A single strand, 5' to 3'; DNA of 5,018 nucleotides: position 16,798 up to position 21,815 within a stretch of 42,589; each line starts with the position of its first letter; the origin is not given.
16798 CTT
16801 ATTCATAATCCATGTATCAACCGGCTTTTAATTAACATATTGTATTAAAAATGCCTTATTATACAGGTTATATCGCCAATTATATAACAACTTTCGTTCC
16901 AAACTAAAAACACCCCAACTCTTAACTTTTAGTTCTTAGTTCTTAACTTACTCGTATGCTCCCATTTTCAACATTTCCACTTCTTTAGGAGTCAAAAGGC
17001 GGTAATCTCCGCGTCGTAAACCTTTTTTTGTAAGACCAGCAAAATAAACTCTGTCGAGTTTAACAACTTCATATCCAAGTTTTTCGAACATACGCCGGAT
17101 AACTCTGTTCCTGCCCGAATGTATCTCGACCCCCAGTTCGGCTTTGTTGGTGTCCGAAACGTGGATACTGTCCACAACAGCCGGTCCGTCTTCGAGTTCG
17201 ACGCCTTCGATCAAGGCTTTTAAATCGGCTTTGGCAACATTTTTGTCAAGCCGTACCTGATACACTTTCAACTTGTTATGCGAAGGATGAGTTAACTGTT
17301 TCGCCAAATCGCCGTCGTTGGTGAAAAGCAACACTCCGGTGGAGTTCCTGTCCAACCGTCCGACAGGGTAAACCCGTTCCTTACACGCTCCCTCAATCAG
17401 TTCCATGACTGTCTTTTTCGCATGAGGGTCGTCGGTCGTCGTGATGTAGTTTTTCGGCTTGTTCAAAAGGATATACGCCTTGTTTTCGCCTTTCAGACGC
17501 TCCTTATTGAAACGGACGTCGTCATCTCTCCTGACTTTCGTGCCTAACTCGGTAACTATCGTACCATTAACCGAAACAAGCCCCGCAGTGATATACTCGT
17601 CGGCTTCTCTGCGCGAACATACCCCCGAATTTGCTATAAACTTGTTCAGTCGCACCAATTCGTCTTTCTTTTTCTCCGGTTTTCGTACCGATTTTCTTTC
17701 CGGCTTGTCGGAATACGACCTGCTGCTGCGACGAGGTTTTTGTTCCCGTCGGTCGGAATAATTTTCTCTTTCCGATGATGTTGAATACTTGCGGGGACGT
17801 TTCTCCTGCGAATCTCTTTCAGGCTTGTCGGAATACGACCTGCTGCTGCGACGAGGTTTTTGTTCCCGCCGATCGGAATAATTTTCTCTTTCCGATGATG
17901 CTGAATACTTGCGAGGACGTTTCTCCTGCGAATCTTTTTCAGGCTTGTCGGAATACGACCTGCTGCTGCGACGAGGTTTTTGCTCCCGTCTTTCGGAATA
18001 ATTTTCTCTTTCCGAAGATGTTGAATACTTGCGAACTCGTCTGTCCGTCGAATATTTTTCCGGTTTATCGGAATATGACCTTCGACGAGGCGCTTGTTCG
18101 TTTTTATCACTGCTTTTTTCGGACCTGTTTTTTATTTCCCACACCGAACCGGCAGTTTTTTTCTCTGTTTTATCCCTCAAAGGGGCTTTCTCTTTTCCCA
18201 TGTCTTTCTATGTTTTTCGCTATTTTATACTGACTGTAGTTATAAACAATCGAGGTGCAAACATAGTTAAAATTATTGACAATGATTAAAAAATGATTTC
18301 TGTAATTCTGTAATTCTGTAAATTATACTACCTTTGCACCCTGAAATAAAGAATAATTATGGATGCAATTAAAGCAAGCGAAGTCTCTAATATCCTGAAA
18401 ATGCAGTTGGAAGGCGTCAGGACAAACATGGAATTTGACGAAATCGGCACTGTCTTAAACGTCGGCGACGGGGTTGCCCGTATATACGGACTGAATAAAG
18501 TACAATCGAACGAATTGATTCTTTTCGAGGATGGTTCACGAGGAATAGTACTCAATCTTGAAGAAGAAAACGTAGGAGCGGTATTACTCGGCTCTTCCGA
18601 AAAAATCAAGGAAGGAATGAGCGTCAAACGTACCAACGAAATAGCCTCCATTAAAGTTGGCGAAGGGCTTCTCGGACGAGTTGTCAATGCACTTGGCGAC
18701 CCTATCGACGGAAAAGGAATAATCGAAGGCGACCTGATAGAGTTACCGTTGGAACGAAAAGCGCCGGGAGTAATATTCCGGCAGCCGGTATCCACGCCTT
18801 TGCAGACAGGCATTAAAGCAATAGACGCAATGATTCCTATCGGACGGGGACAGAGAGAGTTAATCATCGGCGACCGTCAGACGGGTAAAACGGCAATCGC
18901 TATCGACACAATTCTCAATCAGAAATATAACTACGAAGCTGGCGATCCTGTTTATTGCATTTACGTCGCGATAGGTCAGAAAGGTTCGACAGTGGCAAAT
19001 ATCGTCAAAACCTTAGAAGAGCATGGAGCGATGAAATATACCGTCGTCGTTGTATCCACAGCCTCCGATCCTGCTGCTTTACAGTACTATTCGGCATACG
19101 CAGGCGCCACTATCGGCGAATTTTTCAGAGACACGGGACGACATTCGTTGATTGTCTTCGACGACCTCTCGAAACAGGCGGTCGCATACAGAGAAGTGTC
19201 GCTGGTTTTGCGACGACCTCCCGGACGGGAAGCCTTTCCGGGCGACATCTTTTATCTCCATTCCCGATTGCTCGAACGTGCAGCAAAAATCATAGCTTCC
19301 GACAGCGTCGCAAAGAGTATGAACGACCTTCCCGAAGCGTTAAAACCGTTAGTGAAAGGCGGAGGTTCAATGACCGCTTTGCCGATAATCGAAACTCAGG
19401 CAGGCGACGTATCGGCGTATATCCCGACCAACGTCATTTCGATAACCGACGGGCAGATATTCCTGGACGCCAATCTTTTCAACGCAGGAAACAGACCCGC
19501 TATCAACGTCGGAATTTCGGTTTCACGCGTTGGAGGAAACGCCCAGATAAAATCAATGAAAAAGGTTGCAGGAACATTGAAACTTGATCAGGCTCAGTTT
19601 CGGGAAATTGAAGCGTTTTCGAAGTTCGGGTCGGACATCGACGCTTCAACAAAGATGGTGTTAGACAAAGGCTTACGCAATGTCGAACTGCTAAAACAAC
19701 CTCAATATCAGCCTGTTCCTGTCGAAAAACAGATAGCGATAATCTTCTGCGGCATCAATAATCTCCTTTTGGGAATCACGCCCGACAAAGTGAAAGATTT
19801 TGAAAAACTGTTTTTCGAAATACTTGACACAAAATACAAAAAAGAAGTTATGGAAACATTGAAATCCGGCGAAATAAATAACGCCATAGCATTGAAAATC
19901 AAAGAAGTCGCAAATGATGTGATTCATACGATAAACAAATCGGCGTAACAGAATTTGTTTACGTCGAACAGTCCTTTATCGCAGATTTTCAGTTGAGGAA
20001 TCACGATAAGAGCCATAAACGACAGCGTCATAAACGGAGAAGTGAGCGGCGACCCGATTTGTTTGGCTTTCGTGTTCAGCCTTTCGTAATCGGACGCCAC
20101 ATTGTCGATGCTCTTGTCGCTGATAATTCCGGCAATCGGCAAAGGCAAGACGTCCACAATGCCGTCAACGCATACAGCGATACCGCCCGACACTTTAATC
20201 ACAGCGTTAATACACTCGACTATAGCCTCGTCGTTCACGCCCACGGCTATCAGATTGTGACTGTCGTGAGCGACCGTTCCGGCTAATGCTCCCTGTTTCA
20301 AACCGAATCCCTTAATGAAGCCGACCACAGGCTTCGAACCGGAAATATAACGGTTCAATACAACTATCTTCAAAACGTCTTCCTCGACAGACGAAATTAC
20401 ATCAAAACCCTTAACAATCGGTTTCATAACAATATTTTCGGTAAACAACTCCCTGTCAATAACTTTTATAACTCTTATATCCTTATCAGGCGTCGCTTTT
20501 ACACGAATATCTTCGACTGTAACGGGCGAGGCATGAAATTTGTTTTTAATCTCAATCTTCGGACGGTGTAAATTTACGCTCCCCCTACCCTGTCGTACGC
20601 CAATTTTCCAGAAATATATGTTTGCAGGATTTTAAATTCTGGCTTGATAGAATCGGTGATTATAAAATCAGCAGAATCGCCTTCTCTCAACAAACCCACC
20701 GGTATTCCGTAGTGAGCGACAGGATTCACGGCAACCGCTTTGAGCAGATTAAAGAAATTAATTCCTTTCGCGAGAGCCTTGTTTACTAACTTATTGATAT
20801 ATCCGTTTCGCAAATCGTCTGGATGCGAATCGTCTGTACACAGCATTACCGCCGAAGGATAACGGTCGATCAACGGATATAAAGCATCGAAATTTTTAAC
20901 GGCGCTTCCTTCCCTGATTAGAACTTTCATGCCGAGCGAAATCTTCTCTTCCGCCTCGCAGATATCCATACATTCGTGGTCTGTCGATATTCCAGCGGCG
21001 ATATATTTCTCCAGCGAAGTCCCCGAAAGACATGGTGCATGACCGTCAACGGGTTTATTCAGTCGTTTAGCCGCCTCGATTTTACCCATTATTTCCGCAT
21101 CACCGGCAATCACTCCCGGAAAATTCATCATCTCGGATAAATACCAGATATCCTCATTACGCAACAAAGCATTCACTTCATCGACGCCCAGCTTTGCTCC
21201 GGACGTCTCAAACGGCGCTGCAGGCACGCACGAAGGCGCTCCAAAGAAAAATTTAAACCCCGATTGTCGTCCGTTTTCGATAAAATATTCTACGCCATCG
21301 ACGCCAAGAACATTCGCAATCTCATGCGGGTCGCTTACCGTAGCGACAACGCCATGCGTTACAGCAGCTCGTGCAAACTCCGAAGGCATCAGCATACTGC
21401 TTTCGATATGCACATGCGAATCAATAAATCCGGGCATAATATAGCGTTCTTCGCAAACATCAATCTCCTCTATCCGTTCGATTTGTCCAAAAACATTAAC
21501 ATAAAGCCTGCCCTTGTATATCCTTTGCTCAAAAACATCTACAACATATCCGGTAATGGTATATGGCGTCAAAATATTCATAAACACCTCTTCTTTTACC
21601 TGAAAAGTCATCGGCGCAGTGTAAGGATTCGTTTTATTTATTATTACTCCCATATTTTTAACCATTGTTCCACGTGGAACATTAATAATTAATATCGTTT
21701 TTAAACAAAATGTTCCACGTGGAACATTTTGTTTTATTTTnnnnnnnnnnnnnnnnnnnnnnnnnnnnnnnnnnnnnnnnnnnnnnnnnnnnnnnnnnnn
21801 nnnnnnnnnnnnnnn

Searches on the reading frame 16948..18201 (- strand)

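Call 10: search_protein_families(library=pfam, proteins=[window:16948-18201:-], max_evalue=0.0001)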
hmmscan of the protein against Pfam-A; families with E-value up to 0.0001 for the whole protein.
window:16948-18201:- (417 aa): 3 families
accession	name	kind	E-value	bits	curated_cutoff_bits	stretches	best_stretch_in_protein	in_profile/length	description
PF00849.27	PseudoU_synth_2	-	1.1e-21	78.1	26.8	1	243-373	2-151/152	RNA pseudouridylate synthase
PF01479.30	S4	-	1.4e-12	47.6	22.8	1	183-229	1-48/48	S4 domain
PF13275.11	S4_2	-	7e-06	26.3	24.6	1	179-236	4-62/65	S4 domain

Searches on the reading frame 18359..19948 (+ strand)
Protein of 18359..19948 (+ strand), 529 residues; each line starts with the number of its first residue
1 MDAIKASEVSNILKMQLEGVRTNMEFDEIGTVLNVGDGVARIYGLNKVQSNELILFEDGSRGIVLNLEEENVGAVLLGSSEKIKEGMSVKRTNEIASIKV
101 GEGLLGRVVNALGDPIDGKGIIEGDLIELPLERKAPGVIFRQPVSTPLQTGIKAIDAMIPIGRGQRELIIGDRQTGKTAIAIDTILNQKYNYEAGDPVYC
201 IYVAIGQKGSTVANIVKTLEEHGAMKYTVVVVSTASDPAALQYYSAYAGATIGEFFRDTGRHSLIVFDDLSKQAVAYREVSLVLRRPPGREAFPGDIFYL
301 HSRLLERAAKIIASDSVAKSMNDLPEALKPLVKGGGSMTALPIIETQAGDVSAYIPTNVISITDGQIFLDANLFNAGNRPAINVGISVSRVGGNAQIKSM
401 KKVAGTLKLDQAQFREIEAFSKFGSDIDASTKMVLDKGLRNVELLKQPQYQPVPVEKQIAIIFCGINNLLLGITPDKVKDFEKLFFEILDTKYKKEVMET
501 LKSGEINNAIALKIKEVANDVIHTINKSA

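Call 10: search_protein_families(library=pfam, proteins=[window:18359-19948:+], max_evalue=0.0001)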
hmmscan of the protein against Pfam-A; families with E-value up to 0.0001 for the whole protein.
window:18359-19948:+ (529 aa): 3 families
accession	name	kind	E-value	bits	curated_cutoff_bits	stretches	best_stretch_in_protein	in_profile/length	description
PF00006.31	ATP-synt_ab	-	5.3e-79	265.2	29.5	1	151-389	1-213/213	ATP synthase alpha/beta family, nucleotide-binding domain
PF00306.32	ATP-synt_ab_C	-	3.1e-40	137.8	27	1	396-520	1-125/126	ATP synthase alpha/beta chain, C terminal domain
PF02874.29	ATP-synt_ab_N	-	1.2e-15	58.2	20.9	1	28-93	4-69/69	ATP synthase alpha/beta family, beta-barrel domain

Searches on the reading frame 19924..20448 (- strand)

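Call 72: search_protein_families(library=pfam, proteins=[window:19924-20448:-], max_evalue=0.05)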
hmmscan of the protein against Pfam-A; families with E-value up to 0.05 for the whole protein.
window:19924-20448:- (174 aa): 1 family
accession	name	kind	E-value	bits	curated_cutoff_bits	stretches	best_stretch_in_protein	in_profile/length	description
PF13382.11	Adenine_deam_C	-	3.2e-59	199.6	27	1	2-166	3-168/169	Adenine deaminase C-terminal domain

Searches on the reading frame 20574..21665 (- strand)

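Call 10: search_protein_families(library=pfam, proteins=[window:20574-21665:-], max_evalue=0.0001)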
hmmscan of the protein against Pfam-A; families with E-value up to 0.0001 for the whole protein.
window:20574-21665:- (363 aa): 2 families
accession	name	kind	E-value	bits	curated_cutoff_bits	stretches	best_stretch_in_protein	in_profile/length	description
PF01979.26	Amidohydro_1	-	6.5e-34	118.1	25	1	75-355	1-344/345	Amidohydrolase family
PF07969.17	Amidohydro_3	-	3.9e-06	27.1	29.7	0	72-99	6-37/472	Amidohydrolase family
